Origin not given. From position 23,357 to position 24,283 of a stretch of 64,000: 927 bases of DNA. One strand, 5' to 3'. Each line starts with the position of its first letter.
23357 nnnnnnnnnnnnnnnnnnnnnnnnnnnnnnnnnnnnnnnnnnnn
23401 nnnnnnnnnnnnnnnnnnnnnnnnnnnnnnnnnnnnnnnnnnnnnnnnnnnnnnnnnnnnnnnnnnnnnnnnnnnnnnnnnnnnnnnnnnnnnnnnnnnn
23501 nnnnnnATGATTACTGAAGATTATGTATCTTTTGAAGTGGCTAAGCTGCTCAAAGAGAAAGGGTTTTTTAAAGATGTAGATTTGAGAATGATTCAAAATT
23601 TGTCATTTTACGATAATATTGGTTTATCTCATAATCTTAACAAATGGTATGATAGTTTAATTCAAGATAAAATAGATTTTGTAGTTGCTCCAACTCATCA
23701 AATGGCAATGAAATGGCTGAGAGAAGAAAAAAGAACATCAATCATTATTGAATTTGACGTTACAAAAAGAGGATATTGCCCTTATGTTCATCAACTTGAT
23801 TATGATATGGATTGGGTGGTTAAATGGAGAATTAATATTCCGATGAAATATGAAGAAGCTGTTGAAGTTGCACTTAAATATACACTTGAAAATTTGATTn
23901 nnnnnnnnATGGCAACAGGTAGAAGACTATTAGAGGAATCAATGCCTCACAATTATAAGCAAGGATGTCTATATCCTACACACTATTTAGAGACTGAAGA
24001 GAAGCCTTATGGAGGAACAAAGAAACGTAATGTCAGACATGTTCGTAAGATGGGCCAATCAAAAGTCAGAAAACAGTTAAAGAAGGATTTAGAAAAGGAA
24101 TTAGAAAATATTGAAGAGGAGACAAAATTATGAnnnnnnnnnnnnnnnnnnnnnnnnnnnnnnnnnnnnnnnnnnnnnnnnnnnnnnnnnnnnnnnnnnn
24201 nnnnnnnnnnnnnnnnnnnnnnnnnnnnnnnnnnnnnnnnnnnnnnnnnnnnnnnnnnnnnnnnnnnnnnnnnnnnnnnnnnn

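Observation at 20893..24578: Family C: four paralogous small genes with invariant termini and hypervariable cores, plus a terminal remnant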

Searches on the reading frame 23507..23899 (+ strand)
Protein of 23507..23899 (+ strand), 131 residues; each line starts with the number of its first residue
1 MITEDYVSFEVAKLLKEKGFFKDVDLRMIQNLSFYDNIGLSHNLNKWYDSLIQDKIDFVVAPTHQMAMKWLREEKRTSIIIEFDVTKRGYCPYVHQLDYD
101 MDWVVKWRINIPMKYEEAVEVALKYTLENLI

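Call 5: search_protein_families(library=pfam, proteins=[window:23507-23899:+], max_evalue=1)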
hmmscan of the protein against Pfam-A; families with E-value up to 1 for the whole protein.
window:23507-23899:+ (131 aa): 1 family
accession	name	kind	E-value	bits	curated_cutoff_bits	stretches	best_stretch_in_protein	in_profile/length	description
PF06470.18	SMC_hinge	-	0.04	14.8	22.5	1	109-131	12-34/116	SMC proteins Flexible Hinge Domain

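Call 6: search_protein_families(library=phrogs, proteins=[window:23507-23899:+], max_evalue=1)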
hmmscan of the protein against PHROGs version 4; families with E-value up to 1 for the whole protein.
window:23507-23899:+ (131 aa): 2 families
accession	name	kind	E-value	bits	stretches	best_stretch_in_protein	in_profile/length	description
phrog_12005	-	unknown function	1e-13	52.9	1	4-127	2-127/137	-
phrog_33773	-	unknown function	0.0082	17.2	1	24-60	77-113/119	-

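Call 10: search_dna_similar(query=window:23507-23899:+, collection=phages, mode=protein, max_rows=40, max_evalue=0.001)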
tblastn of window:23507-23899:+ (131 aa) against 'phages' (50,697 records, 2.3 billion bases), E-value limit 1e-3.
Records with a match: 4; places in all: 4; records where one place covers at least 80% of the query: 3.
Best place of each record, by identity: <60% 4.
By first word of the organism name: Cellulophaga 2; Kolpuevirus 1; Bacteriophage 1.
By host as written in the record: Cellulophaga baltica #18 2; Bacteroides cellulosilyticus 1; - 1.
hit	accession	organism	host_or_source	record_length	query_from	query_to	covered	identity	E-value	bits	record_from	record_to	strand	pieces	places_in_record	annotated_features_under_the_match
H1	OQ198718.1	Kolpuevirus sp. 'frurule'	Bacteroides cellulosilyticus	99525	4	127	95%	36.3%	5e-8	56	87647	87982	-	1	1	hypothetical protein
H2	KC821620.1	Cellulophaga phage phi18:3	Cellulophaga baltica #18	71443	7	127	92%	30.9%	4e-6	50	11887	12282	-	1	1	hypothetical protein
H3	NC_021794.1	Cellulophaga phage phi18:3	Cellulophaga baltica #18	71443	7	127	92%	30.9%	4e-6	50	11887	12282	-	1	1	hypothetical protein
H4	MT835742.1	Bacteriophage sp.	human fecal samples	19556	1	80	61%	33.3%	7e-5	46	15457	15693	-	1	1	record has no annotation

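Call 32: predict_structure(alignment_id=A6)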
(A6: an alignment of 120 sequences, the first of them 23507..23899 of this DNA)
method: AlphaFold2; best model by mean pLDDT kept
length: 131 residues; sequences in the alignment: 120
mean_pLDDT: 76.8   pTM: 0.70
mean pLDDT of the five models: 76.8, 72.0, 71.8, 70.5, 66.8
residues with pLDDT >= 90: 61; 70-90: 30; 50-70: 7; < 50: 33
segments of 3 or more residues with pLDDT < 50: 27-58
pLDDT, mean of each block of 10 residues (from residue 1): 83 90 54 39 36 45 90 94 92 89 91 95 97 92
secondary structure, 60 per line:
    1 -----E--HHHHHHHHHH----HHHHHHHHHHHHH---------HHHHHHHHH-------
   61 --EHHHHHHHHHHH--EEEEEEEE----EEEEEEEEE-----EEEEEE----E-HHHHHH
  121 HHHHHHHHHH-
elements in order: H9-18 H23-35 H45-53 H64-74 E77-84 E89-97 E103-108 H115-130

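Call 39: search_solved_structures(query=A6, max_evalue=10)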
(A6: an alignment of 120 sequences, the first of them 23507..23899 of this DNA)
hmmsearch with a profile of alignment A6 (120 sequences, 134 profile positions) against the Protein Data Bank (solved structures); distinct sequences matched with E-value up to 10: 5.
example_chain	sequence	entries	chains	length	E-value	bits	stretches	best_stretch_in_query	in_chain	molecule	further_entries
7an1_AAA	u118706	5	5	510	0.37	14.5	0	5-33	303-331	Arylsulfatase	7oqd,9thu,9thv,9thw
2o8k_A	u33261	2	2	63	0.66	13.7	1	6-26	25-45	RNA polymerase sigma factor RpoN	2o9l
8fbj_A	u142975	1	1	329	0.89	13.3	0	10-39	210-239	KWOCA_60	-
2ahq_A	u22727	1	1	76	1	13.1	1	6-26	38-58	RNA polymerase sigma factor RpoN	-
8fg6_B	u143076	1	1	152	6.6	10.4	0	67-127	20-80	C104.1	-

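Call 41: search_protein_representatives(alignment_id=A6)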
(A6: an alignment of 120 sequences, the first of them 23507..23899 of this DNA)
Query: 120 sequences, 134 profile positions. Proteins with E-value up to 0.001 (for the whole library): 14617; up to 1e-10: 4461; up to 1e-30: 214. The best 150 are listed.
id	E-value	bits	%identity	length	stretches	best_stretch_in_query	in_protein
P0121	1.9e-49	183.8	-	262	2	1-132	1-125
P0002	2.9e-47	176.7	-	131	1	1-134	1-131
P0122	1.1e-42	162.0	-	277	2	2-133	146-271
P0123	2.6e-41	157.5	-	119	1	1-134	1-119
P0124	2.4e-38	147.9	-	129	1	1-134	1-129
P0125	2.9e-37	144.4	-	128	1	1-134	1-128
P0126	4.2e-37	143.8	-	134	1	1-134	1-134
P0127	4.7e-37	143.7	-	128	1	1-134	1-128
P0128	6.1e-37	143.3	-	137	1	1-134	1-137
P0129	7.7e-37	143.0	-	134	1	1-134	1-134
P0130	1.2e-36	142.4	-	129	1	2-134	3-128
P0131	1.3e-36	142.2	-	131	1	1-134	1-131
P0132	2.6e-36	141.3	-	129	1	1-134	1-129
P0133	5.9e-36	140.1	-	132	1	1-134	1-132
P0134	6.0e-36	140.1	-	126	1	1-134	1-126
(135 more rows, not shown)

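Call 42: fold_search(model_id=the predicted structure, library=viral)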
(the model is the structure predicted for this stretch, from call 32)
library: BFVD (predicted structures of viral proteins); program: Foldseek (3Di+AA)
matches with E <= 10: 1301; with E <= 0.001: 0
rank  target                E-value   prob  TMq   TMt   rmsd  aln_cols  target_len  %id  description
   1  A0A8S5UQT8            2.8e-03  1.00  0.44  0.61   7.0        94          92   20  Uncharacterized protein [Podoviridae sp. ctQyH19]
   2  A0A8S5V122            5.5e-03  1.00  0.53  0.36   6.1       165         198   22  Uncharacterized protein [Siphoviridae sp. ct3r22]
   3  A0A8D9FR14            7.5e-03  1.00  0.54  0.40   6.9       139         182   16  Uncharacterized protein [uncultured marine phage]
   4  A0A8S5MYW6            2.4e-02  0.99  0.35  0.48   9.7        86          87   16  Uncharacterized protein [Siphoviridae sp. ctAUQ2]
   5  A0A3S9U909            2.6e-02  0.90  0.25  0.32   5.4        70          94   16  Uncharacterized protein [Streptomyces phage Hiyaa]
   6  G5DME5                3.5e-02  1.00  0.41  0.50   2.7        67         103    7  Uncharacterized protein (Fragment) [Enterobacter phage F20]
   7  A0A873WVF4            5.1e-02  1.00  0.41  0.35   2.6        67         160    7  Uncharacterized protein [Klebsiella phage Solomon]
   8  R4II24                5.4e-02  0.93  0.30  0.45   4.0        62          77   14  (no name in the UniProt tables at hand)
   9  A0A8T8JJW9            5.4e-02  0.33  0.20  0.14  13.1       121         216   15  (no name in the UniProt tables at hand)
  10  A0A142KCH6            5.7e-02  0.93  0.33  0.40   4.4        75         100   11  Uncharacterized protein [Gordonia phage Benczkowski14]
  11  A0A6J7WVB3            5.7e-02  0.92  0.30  0.41   6.2        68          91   26  Uncharacterized protein [uncultured Caudovirales phage]
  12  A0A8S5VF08            6.1e-02  0.63  0.28  0.34   9.8       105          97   11  Uncharacterized protein [Siphoviridae sp. ctbxa26]
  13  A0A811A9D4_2          6.5e-02  0.47  0.32  0.06  17.8       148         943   12  (no name in the UniProt tables at hand)
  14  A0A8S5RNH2            6.9e-02  0.90  0.36  0.51   9.9        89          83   10  Uncharacterized protein [virus sp. ctBS918]
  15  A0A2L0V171            7.3e-02  0.87  0.39  0.38  15.0       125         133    8  (no name in the UniProt tables at hand)
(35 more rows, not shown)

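Call 43: find_related_loci(query=A6, collection=viral_contigs, flank=10000)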
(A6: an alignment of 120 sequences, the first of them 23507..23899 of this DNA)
Query A6 (131 aa) in viral_contigs; peptide patterns used: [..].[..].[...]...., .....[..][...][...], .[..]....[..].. (x = any residue, [..] = any of these).
279 stretches matched a pattern; 202 encode a relative of the query (tblastn E <= 1e-3); the best 80 are kept; 77 distinct loci.
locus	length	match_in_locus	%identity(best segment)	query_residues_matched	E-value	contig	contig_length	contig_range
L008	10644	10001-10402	45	1-131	1e-20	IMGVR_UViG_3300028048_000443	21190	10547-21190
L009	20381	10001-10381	44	4-131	1e-20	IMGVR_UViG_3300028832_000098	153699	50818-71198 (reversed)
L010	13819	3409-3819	44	1-130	1e-20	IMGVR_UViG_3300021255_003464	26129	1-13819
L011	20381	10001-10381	44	4-131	1e-20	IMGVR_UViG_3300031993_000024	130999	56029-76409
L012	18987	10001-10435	40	1-131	2e-20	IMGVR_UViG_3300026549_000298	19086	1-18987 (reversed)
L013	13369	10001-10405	41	1-131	5e-20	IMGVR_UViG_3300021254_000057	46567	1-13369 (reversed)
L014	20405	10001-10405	41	1-131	4e-20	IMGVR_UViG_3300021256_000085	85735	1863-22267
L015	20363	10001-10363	43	1-131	4e-19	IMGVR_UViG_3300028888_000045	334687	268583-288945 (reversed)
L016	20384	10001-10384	43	1-131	1e-18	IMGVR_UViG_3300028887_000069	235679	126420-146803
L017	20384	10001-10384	43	1-131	1e-18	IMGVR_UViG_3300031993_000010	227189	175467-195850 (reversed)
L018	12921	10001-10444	36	1-131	8e-19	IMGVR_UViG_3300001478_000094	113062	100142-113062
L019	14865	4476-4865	44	1-131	1e-18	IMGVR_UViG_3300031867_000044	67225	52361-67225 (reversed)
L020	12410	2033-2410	39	1-131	1e-18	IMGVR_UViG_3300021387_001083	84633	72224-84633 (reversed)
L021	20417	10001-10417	39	1-131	2e-18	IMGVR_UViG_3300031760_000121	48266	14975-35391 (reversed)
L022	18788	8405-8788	39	1-131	3e-18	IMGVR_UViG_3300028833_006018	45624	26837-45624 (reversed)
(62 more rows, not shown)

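Call 58: search_protein_families(library=padloc, proteins=[window:23507-23899:+], max_evalue=1)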
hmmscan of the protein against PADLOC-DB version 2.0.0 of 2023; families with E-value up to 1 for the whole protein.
window:23507-23899:+ (131 aa): 0 families

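Call 60: find_related_loci(query=A6, collection=genome_contigs, flank=6000)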
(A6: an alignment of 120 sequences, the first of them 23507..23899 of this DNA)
Query A6 (131 aa) in genome_contigs; peptide patterns used: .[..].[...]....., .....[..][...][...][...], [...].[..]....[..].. (x = any residue, [..] = any of these).
303 stretches matched a pattern; 17 encode a relative of the query (tblastn E <= 1e-3); 15 distinct loci.
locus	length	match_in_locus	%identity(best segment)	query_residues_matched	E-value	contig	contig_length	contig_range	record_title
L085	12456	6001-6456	37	1-131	5e-21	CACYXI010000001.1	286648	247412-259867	MAG: uncultured Bacteroidales bacterium isolate RUG12352 genome assembly, contig: RUG12352_asm_1, whole genome shotgun s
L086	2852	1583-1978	41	1-130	2e-19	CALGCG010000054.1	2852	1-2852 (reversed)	MAG TPA_asm: uncultured Bacteroidales bacterium isolate SRR6425758_bin.91_CONCOCT_v1.1_MAG genome assembly, contig: ERZ1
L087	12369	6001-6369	41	1-131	3e-19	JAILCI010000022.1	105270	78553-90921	MAG: Bacteroidales bacterium isolate RUI581 k141_10679177_flag=0_multi=62.9876_len=105270, whole genome shotgun sequence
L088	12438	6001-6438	38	1-131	3e-18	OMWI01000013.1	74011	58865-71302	uncultured Prevotellaceae bacterium isolate RUG036 genome assembly, contig: scaffold_95, whole genome shotgun sequence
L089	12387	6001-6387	38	1-131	2e-17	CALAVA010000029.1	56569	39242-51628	MAG TPA_asm: uncultured Bacteroidales bacterium isolate ERR1278072_bin.9_CONCOCT_v1.1_MAG genome assembly, contig: ERZ84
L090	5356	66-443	39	1-131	2e-16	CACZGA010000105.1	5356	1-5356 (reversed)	MAG: uncultured Erysipelotrichaceae bacterium isolate RUG12586 genome assembly, contig: RUG12586_asm_105, whole genome s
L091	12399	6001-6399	36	1-131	6e-16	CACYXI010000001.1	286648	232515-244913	MAG: uncultured Bacteroidales bacterium isolate RUG12352 genome assembly, contig: RUG12352_asm_1, whole genome shotgun s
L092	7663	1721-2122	37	1-131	4e-15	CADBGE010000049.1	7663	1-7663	MAG: uncultured Erysipelotrichaceae bacterium isolate RUG13941 genome assembly, contig: RUG13941_asm_49, whole genome sh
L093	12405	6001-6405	34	2-131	2e-13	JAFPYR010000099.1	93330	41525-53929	MAG: Bacteroidales bacterium isolate RGIG1595 Goat_Abomasum.Co__c1806301, whole genome shotgun sequence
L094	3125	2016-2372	36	1-131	2e-12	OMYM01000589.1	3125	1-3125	uncultured Erysipelotrichaceae bacterium isolate RUG087 genome assembly, contig: k87_19608413, whole genome shotgun sequ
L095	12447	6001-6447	34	1-130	4e-12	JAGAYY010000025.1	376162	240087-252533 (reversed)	MAG: Bacilli bacterium isolate RGIG8901 Water_deer_Omasum.Co__c192626, whole genome shotgun sequence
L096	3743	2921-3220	36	3-131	3e-9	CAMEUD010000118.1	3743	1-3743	MAG: uncultured Clostridia bacterium isolate SRR11489789_bin.108_metaWRAP_v1.3_MAG genome assembly, contig: ERZ11466733.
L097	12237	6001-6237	39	2-88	9e-9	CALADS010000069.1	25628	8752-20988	MAG TPA_asm: uncultured Bacteroides sp. isolate ERR318703_bin.135_CONCOCT_v1.1_MAG genome assembly, contig: ERZ1764592.1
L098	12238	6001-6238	85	1-83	8e-10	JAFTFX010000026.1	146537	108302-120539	MAG: Prevotella sp. isolate RGIG3782 Roe_deer_Abomasum-4__c1315, whole genome shotgun sequence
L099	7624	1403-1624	33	62-131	4e-4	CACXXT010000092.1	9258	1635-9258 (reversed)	MAG: uncultured Bacteroidales bacterium isolate RUG11694 genome assembly, contig: RUG11694_asm_92, whole genome shotgun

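Call 86: get_annotated_region(hit=H1, flank=4000)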
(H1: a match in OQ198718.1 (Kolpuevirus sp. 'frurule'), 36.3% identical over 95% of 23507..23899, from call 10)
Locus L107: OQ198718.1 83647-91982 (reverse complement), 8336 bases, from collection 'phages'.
description: Kolpuevirus sp. 'frurule' isolate Bc03, complete genome.
organism: Kolpuevirus sp. 'frurule' (NCBI taxid 3028514)
taxonomy: Viruses; Duplodnaviria; Heunggongvirae; Uroviricota; Caudoviricetes; Crassvirales; Steigviridae; Asinivirinae; Kolpuevirus
host: Bacteroides cellulosilyticus; source: wastewater; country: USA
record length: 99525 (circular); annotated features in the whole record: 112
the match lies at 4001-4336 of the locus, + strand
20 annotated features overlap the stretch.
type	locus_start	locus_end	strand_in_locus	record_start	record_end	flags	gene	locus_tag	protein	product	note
CDS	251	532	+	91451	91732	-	-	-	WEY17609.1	hypothetical protein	-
CDS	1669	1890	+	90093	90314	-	-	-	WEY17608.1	hypothetical protein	-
CDS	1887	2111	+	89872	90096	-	-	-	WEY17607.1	hypothetical protein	-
CDS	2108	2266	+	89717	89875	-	-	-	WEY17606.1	replicative DNA helicase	DnaB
CDS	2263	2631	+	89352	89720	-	-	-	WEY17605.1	hypothetical protein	-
CDS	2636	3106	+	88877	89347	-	-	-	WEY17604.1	hypothetical protein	-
CDS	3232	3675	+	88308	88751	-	-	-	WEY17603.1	hypothetical protein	-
tRNA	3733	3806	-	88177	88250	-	-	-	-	tRNA-Arg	-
CDS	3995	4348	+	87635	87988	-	-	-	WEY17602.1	hypothetical protein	-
CDS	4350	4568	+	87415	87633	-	-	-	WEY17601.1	hypothetical protein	-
CDS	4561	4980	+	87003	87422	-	-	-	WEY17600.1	hypothetical protein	-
CDS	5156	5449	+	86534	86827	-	-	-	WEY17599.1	hypothetical protein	-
CDS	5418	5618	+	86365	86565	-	-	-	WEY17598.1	hypothetical protein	-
CDS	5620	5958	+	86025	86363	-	-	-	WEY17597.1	hypothetical protein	-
CDS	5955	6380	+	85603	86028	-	-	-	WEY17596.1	hypothetical protein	-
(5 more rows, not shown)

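Call 87: get_annotated_region(hit=H2, flank=4000)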
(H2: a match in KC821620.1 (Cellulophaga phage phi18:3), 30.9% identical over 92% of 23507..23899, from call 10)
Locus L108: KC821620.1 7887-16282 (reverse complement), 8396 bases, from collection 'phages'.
description: Cellulophaga phage phi18:3, complete genome.
organism: Cellulophaga phage phi18:3 (NCBI taxid 1327983)
taxonomy: Viruses; Duplodnaviria; Heunggongvirae; Uroviricota; Caudoviricetes; Pachyviridae; Baltivirus; Baltivirus phi18tres
host: Cellulophaga baltica #18; source: seawater; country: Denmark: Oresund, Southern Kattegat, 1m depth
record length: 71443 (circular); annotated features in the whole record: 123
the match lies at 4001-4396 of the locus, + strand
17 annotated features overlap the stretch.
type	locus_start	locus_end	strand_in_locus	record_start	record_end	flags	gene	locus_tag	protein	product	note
CDS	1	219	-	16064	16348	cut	-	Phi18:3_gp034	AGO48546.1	hypothetical protein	-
CDS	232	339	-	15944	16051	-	-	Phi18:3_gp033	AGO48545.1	hypothetical protein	-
CDS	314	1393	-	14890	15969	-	-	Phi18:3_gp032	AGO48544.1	DNA methylase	annotation based on sequence similarity to NCBI EIY37819, CDD COG0270, and Pfam PF00145.12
CDS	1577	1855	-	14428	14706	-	-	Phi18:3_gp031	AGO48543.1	hypothetical protein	-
CDS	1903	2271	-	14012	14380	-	-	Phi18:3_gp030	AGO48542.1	hypothetical protein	-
CDS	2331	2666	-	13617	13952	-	-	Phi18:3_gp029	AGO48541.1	hypothetical protein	-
CDS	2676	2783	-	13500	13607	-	-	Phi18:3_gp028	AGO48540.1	hypothetical protein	-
CDS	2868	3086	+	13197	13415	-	-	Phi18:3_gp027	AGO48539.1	hypothetical protein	-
CDS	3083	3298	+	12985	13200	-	-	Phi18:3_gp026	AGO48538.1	hypothetical protein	-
CDS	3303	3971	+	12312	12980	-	-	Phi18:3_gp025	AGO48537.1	hypothetical protein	-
CDS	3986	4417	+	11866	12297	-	-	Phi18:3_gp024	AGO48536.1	hypothetical protein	-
CDS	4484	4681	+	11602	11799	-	-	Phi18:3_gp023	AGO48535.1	hypothetical protein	-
CDS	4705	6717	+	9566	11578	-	-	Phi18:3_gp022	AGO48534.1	ATPase containing protein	annotation based on sequence similarity to NCBI ZP_02620605, CDD cl09099, and Pfam PF13476.1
CDS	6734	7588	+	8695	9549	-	-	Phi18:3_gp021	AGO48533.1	RecT family protein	annotation based on sequence similarity to NCBI YP_862508, CDD pfam03837, and Pfam PF03837.9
CDS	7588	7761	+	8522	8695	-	-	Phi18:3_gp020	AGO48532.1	metallo-beta-lactamase domain-containing protein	annotation based on sequence similarity to NCBI ZP_07809761 and Pfam PF00753.22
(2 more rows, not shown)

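Call 99: search_protein_families(library=ncbifam, proteins=[window:23507-23899:+, L107:3995-4345:+, L108:3986-4414:+], max_evalue=1)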
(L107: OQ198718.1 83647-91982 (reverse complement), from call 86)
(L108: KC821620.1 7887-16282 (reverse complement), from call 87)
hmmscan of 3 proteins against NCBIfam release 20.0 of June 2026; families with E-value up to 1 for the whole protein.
window:23507-23899:+ (131 aa): 0 families

L107:3995-4345:+ (117 aa): 1 family
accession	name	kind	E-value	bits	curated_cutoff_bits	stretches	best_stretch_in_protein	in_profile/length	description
NF006067.1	PRK08208.1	equivalog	0.04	12.9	380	1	63-110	32-76/427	STM4012 family radical SAM protein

L108:3986-4414:+ (143 aa): 0 families

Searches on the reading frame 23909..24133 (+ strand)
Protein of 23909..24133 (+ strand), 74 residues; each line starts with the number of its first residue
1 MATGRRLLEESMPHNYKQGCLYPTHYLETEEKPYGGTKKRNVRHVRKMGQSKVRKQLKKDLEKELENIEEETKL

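Call 36: search_protein_families(library=phrogs, proteins=[window:23909-24130:+], max_evalue=0.01)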
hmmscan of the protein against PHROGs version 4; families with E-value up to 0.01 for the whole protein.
window:23909-24130:+ (74 aa): 0 families

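Call 95: find_encoding_contigs(protein=window:23909-24133:+, flank=5000, max_places=10)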
Protein window:23909-24133:+ (74 aa): 7 contigs read that carry it; 4 places shown.
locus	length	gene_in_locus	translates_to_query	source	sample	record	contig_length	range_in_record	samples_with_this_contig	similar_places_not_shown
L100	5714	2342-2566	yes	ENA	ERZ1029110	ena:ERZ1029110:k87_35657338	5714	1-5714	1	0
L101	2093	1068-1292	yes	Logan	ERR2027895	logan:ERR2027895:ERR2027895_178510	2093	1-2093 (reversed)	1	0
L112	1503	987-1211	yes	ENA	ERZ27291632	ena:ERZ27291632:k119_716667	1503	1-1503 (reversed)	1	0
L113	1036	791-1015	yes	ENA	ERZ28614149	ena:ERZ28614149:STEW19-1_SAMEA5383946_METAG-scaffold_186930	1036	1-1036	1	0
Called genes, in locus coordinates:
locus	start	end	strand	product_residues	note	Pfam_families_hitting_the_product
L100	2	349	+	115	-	?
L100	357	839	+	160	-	-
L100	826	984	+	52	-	-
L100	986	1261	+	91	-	-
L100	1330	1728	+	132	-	-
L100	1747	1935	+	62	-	-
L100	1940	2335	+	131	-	-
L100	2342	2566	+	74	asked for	-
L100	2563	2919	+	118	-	-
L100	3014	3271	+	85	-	-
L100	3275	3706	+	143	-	-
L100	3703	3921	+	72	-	-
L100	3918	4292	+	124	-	-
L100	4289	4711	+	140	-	-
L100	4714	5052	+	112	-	-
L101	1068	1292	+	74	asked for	-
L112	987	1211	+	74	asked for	-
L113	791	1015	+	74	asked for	-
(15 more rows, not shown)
